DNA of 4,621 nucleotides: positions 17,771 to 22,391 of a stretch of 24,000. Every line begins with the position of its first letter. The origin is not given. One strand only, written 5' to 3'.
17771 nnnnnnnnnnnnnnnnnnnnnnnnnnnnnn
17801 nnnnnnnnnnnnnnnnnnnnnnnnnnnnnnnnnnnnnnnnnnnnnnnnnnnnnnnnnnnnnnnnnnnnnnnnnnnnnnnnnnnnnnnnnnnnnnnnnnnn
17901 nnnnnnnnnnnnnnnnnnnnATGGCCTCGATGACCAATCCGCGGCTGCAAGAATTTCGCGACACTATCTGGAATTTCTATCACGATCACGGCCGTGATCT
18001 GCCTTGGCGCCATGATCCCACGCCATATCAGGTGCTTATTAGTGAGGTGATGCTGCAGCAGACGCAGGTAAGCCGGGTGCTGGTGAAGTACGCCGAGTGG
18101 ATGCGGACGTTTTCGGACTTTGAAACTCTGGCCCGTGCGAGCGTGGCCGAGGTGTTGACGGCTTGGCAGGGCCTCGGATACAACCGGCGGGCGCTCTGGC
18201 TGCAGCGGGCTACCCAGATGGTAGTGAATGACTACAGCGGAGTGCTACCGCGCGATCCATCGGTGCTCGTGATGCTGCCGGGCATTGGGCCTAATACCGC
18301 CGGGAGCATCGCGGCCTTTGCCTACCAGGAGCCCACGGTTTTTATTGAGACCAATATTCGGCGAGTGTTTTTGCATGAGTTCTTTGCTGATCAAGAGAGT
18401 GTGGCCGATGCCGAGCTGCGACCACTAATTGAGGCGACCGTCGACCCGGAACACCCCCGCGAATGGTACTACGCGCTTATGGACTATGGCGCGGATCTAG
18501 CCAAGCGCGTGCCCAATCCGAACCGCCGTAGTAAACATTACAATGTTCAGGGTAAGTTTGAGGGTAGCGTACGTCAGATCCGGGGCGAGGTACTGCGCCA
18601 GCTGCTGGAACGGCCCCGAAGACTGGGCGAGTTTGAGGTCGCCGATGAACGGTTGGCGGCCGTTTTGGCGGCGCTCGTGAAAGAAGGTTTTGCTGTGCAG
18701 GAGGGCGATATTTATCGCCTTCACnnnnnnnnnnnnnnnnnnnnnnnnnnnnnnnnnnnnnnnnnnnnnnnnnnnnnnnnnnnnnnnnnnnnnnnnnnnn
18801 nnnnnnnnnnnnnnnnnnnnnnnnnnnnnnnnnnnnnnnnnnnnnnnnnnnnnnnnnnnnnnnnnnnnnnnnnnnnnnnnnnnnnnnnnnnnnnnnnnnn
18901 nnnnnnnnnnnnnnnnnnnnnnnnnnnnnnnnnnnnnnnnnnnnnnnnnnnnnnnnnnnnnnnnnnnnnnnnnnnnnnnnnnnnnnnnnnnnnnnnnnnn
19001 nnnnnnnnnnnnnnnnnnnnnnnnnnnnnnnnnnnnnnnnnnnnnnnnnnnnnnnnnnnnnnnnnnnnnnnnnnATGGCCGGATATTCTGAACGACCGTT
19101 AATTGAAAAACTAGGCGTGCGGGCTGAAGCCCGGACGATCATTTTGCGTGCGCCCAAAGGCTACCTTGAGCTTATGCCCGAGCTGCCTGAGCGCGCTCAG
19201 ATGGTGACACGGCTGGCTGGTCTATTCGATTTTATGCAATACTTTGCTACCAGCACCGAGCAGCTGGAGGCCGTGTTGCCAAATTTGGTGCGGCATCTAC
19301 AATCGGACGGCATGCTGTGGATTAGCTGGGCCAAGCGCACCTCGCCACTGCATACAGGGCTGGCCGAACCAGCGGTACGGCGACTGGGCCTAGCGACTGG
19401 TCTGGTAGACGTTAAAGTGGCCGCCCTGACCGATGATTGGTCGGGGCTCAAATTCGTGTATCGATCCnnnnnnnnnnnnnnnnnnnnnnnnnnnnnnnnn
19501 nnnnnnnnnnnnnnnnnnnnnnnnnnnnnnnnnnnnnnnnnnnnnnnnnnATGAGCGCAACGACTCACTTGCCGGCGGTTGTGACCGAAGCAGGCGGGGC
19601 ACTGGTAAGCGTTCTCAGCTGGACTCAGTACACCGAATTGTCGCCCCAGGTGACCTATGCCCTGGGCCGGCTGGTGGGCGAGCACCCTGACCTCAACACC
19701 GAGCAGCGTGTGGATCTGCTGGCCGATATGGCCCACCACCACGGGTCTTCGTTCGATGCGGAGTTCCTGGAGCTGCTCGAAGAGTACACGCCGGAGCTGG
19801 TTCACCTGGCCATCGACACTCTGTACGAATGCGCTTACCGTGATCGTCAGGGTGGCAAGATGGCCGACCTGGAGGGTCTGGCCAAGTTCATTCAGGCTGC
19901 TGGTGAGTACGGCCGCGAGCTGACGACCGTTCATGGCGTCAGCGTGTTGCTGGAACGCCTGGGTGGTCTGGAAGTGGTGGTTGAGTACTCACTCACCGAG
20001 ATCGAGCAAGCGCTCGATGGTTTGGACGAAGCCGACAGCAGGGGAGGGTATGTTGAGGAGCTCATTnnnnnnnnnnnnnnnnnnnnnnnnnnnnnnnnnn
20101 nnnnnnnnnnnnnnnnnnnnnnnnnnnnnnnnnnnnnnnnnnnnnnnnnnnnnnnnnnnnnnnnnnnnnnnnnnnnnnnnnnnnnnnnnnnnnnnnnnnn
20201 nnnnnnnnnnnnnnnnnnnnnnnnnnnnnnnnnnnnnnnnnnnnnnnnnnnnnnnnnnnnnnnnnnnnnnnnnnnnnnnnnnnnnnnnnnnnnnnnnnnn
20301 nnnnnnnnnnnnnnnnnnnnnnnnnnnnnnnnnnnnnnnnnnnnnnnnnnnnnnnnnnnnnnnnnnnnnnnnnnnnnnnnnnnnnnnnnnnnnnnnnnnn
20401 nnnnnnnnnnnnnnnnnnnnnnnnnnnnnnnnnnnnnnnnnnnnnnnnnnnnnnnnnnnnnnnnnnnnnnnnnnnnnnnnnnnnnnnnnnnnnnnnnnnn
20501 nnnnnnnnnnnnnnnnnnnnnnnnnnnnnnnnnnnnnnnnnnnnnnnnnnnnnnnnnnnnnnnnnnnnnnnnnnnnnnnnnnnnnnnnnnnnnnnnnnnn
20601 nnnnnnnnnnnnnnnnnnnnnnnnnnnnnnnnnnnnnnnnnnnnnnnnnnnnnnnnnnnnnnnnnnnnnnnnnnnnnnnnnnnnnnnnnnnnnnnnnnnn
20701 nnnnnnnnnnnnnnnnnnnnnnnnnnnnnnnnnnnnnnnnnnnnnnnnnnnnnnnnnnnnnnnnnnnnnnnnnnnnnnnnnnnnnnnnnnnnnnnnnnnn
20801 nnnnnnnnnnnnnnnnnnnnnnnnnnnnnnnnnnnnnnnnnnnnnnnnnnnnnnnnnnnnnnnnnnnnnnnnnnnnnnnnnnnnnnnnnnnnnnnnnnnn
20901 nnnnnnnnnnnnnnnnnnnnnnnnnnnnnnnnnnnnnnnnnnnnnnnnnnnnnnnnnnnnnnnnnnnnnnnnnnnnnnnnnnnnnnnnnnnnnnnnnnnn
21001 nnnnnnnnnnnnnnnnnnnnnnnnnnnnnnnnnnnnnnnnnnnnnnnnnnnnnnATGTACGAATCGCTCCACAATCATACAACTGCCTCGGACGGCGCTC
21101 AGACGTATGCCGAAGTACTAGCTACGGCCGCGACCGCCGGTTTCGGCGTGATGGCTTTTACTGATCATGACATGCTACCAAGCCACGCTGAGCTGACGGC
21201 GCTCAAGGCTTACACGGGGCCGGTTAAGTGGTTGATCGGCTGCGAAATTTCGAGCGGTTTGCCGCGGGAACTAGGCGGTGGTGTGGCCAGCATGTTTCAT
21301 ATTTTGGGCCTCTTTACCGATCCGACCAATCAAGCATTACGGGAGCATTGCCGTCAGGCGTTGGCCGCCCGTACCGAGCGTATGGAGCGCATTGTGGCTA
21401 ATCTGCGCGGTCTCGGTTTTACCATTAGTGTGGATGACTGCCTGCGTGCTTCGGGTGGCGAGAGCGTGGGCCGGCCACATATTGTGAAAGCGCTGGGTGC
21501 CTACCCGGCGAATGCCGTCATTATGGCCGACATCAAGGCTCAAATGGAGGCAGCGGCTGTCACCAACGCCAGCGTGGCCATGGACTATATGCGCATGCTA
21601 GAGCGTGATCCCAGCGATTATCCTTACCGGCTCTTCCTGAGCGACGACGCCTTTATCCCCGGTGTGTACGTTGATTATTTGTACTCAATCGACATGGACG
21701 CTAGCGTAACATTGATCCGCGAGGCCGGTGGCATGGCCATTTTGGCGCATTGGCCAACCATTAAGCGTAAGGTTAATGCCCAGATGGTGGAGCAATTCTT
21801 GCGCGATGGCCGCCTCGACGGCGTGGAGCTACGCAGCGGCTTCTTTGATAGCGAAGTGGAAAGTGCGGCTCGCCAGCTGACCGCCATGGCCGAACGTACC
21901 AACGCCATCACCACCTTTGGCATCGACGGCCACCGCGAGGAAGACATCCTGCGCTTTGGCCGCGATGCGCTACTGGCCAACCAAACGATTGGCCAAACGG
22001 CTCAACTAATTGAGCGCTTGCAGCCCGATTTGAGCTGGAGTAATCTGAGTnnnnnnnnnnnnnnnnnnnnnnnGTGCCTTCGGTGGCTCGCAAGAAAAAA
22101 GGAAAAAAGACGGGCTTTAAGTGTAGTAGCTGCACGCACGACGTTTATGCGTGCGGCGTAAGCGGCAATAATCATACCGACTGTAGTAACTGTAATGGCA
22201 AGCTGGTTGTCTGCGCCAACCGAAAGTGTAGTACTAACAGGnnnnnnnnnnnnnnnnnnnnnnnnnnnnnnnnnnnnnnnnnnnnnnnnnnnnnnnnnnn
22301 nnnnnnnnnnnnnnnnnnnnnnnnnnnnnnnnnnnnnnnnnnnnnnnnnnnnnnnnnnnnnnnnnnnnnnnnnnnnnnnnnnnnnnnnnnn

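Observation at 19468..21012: Two-gene cassette pairing an acidic 172-aa protein with a J-domain protein that has a novel C-terminal region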

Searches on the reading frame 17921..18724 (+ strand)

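Call 7: search_protein_families(library=pfam, proteins=[window:17921-18724:+], max_evalue=1)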
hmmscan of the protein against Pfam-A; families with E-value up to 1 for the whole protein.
window:17921-18724:+ (268 aa): 3 families
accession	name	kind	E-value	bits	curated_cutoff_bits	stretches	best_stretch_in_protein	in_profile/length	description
PF00730.31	HhH-GPD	-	3.3e-13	50.4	26.2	1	40-158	1-91/108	HhH-GPD superfamily base excision DNA repair protein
PF00633.29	HHH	-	0.005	17.1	24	1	105-133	2-30/30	Helix-hairpin-helix motif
PF14520.12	HHH_5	-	0.12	13.3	27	0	116-130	4-18/57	Helix-hairpin-helix domain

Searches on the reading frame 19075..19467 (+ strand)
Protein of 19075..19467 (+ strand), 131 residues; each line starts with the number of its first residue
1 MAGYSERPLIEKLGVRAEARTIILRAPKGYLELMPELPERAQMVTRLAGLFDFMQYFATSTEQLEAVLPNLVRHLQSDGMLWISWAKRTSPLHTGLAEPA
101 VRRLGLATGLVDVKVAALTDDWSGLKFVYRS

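Call 7: search_protein_families(library=pfam, proteins=[window:19075-19467:+], max_evalue=1)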
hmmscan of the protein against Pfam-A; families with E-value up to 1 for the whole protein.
window:19075-19467:+ (131 aa): 1 family
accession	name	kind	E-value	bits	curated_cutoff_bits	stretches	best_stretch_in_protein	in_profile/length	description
PF11253.13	DUF3052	-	0.026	14.9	22.7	1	62-129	58-123/125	Protein of unknown function (DUF3052)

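Call 8: search_protein_families(library=ncbifam, proteins=[window:19075-19467:+], max_evalue=1)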
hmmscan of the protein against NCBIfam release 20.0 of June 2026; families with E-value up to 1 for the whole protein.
window:19075-19467:+ (131 aa): 1 family
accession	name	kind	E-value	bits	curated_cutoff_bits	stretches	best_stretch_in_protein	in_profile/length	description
TIGR01288.1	nodI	equivalog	0.14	11.1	424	1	25-111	73-151/303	nodulation factor ABC transporter ATP-binding protein NodI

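Call 19: search_protein_families(library=phrogs, proteins=[window:19075-19467:+], max_evalue=1)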
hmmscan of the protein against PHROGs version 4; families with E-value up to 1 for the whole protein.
window:19075-19467:+ (131 aa): 0 families

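Call 20: search_protein_families(library=padloc, proteins=[window:19075-19467:+], max_evalue=1)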
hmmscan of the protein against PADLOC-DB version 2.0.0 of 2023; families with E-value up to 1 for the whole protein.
window:19075-19467:+ (131 aa): 0 families

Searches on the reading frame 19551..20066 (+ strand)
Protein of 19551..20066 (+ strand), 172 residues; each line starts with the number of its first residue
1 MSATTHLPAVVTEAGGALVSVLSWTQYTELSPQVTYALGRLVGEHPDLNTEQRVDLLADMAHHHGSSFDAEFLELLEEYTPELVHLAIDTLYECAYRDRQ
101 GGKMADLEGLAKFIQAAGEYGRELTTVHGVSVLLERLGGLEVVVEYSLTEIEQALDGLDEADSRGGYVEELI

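Call 7: search_protein_families(library=pfam, proteins=[window:19551-20066:+], max_evalue=1)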
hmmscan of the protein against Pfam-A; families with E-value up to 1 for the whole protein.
window:19551-20066:+ (172 aa): 1 family
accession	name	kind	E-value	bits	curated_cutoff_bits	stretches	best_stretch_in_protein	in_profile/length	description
PF04055.27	Radical_SAM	-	0.14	12.8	29.5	1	65-126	86-144/166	Radical SAM superfamily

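Call 8: search_protein_families(library=ncbifam, proteins=[window:19551-20066:+], max_evalue=1)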
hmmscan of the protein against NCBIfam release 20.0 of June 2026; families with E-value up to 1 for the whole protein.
window:19551-20066:+ (172 aa): 0 families

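Call 14: find_homologous_proteins(query=window:19551-20066:+, max_evalue=0.01)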
Query window:19551-20066:+ (172 aa): 1 proteins with E <= 0.01 among 186 candidates.
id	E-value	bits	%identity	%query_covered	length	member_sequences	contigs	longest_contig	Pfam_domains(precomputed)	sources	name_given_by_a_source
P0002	1.5e-105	368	100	100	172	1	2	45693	-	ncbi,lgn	-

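Call 19: search_protein_families(library=phrogs, proteins=[window:19551-20066:+], max_evalue=1)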
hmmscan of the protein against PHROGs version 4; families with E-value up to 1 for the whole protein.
window:19551-20066:+ (172 aa): 0 families

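Call 20: search_protein_families(library=padloc, proteins=[window:19551-20066:+], max_evalue=1)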
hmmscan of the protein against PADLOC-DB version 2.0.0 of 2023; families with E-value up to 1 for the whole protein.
window:19551-20066:+ (172 aa): 0 families

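Call 51: find_related_loci(query=A3, collection=viral_contigs, flank=3000)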
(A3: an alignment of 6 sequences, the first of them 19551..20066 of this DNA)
Query A3 (172 aa) in viral_contigs; peptide patterns used: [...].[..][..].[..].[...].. (x = any residue, [..] = any of these).
4 stretches matched a pattern, but none encodes a relative of the query by tblastn (E <= 1e-3).

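Call 54: find_related_loci(query=A5, collection=metagenome_contigs, flank=3000)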
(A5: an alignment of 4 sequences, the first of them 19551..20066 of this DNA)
Query A5 (172 aa) in metagenome_contigs; peptide patterns used: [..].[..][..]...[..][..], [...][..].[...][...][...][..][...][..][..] (x = any residue, [..] = any of these).
161 stretches matched a pattern; 1 encode a relative of the query (tblastn E <= 1e-3); 1 distinct loci.
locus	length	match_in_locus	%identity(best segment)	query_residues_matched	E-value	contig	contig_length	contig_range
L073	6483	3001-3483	35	4-155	4e-29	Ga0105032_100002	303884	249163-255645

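Call 71: search_solved_structures(query=A7, max_evalue=10)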
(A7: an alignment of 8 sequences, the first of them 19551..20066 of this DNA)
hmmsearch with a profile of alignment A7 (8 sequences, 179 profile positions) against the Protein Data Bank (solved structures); distinct sequences matched with E-value up to 10: 7.
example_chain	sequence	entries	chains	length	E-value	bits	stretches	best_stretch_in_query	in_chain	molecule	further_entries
7bgm_A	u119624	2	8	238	0.18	14.7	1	74-164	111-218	Phosphoribosyl-AMP cyclohydrolase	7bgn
5odw_C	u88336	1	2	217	0.33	13.9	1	60-110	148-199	Pyocin-S2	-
8t17_A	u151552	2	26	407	0.68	12.8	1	84-131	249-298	Venus-tagged CaMKII Beta Association Domain | Venus-tagged CaMKII Alpha Association Domain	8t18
9dt9_A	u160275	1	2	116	0.68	12.8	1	109-163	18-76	231_C2_TrkA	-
3gq2_A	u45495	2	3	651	0.83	12.6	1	80-144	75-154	General vesicular transport factor p115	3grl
5j0l_A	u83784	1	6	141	0.89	12.4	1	98-174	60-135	designed protein 3L6HC2_2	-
8fn4_6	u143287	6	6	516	3.2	10.6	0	53-143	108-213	RNA-editing substrate-binding complex protein 6 (RESC6) | RAP domain-containing protein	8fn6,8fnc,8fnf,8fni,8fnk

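Call 72: search_protein_families(library=pfam, alignment_id=A7, max_evalue=0.1)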
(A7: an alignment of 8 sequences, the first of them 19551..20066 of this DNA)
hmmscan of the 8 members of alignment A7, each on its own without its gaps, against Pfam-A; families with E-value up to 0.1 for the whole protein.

A. member 1, window:19551-20066:+ (172 aa): 0 families

B. families by the number of members that match (of 8 scanned): 4 families
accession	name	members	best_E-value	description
PF02353.26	CMAS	1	0.0086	Mycolic acid cyclopropane synthetase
PF04055.27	Radical_SAM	1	0.02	Radical SAM superfamily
PF02538.19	Hydantoinase_B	1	0.089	Hydantoinase B/oxoprolinase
PF00028.23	Cadherin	1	0.092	Cadherin domain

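Call 74: predict_structure(protein=window:19551-20066:+)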
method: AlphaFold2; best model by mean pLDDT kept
length: 172 residues; sequences in the alignment: 1
mean_pLDDT: 47.0   pTM: 0.36
mean pLDDT of the five models: 47.0, 45.4, 44.4, 38.2, 37.4
residues with pLDDT >= 90: 0; 70-90: 0; 50-70: 92; < 50: 80
segments of 3 or more residues with pLDDT < 50: 1-27, 64-68, 120-150, 159-172
pLDDT, mean of each block of 10 residues (from residue 1): 33 34 47 56 61 59 50 54 54 55 55 52 38 37 36 52 32 26
secondary structure, 60 per line:
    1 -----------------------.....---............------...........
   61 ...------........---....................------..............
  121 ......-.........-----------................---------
elements in order: H24-28 H32-43 H50-63 H70-77 H81-100 H107-126 H128-136 H148-163

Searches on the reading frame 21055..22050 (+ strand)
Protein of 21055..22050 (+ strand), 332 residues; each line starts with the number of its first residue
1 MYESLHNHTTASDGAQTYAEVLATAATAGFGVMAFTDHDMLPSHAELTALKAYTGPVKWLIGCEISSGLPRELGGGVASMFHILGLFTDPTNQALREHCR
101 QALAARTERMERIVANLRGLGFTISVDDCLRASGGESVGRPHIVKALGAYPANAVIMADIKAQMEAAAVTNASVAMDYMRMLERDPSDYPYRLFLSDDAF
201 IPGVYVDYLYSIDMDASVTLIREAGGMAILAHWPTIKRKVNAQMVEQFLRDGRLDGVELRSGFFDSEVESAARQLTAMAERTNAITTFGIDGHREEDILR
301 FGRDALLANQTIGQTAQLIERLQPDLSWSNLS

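Call 7: search_protein_families(library=pfam, proteins=[window:21055-22050:+], max_evalue=1)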
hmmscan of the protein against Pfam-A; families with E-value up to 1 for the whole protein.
window:21055-22050:+ (332 aa): 1 family
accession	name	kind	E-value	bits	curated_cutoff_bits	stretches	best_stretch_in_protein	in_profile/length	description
PF02811.25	PHP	-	7.9e-08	33.2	26.4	1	5-66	2-64/164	PHP domain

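Call 8: search_protein_families(library=ncbifam, proteins=[window:21055-22050:+], max_evalue=1)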
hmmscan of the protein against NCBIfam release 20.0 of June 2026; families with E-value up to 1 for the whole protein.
window:21055-22050:+ (332 aa): 13 families
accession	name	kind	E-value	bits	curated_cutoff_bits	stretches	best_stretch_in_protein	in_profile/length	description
NF041577.1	nside_bi_sphtase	equivalog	2.2e-22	79.5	400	2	4-147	5-141/276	3',5'-nucleoside bisphosphate phosphatase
NF047791.1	RNaseRnm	equivalog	6.3e-21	74.8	375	2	4-147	4-141/275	RNase RNM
NF041661.1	Cycl_ph_dihydrol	equivalog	6.3e-14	51.9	500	2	5-151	2-143/259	phosphoribosyl 1,2-cyclic phosphate 1,2-diphosphodiesterase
NF038032.1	CehA_McbA_metalo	domain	1.6e-06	27.8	80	1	5-67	7-69/315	CehA/McbA family metallohydrolase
NF006375.0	PRK08609.1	equivalog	0.00096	17.8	426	1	4-39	338-373/571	DNA polymerase/3'-5' exonuclease PolX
NF004981.0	PRK06361.1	equivalog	0.0027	17.1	117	1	4-39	3-38/217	histidinol phosphate phosphatase domain-containing protein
NF005928.0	PRK07945.1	equivalog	0.0056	16.1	250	1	4-39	101-136/337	PHP domain-containing protein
NF006251.0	PRK08392.1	equivalog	0.053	13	212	1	4-40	3-39/216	hypothetical protein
NF005298.0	PRK06826.1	equivalog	0.067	10.8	1260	1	2-65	5-69/1151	DNA polymerase III subunit alpha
TIGR03798.1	leader_Nif11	subfamily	0.12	12.6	32.3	0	93-132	17-51/68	Nif11-like leader peptide family RiPP precursor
NF006702.0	PRK09248.1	domain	0.15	11.5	264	1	5-39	7-42/246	PHP domain-containing protein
TIGR00594.1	polc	superfamily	0.29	9.1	434.35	1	4-65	3-65/1022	DNA polymerase III subunit alpha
NF001688.0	PRK00448.1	equivalog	0.34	8.3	873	1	5-65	341-402/1445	PolC-type DNA polymerase III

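Call 19: search_protein_families(library=phrogs, proteins=[window:21055-22050:+], max_evalue=1)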
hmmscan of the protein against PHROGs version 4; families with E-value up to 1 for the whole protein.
window:21055-22050:+ (332 aa): 3 families
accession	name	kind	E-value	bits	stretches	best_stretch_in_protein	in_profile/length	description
phrog_7513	-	unknown function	2.1e-07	31.2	1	2-82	11-94/461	-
phrog_405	-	DNA, RNA and nucleotide metabolism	4.3e-05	22.5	1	2-70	44-113/1190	DNA polymerase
phrog_1755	-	unknown function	0.22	11.9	1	87-118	99-130/214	-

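Call 20: search_protein_families(library=padloc, proteins=[window:21055-22050:+], max_evalue=1)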
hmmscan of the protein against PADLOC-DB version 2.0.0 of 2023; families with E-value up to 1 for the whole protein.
window:21055-22050:+ (332 aa): 0 families

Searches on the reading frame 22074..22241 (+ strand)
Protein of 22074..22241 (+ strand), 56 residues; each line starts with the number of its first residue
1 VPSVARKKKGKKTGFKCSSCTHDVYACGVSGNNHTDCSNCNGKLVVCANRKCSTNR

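Call 7: search_protein_families(library=pfam, proteins=[window:22074-22241:+], max_evalue=1)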
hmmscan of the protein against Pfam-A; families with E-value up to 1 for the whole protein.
window:22074-22241:+ (56 aa): 2 families
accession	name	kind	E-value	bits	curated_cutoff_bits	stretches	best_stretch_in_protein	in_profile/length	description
PF09723.15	Zn_ribbon_8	-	0.11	13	34.4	1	15-43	6-36/41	Zinc ribbon domain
PF21362.3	Sina_RING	-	0.3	11.7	29.3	0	32-48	17-33/35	E3 ubiquitin-protein ligase sina/sinah, RING finger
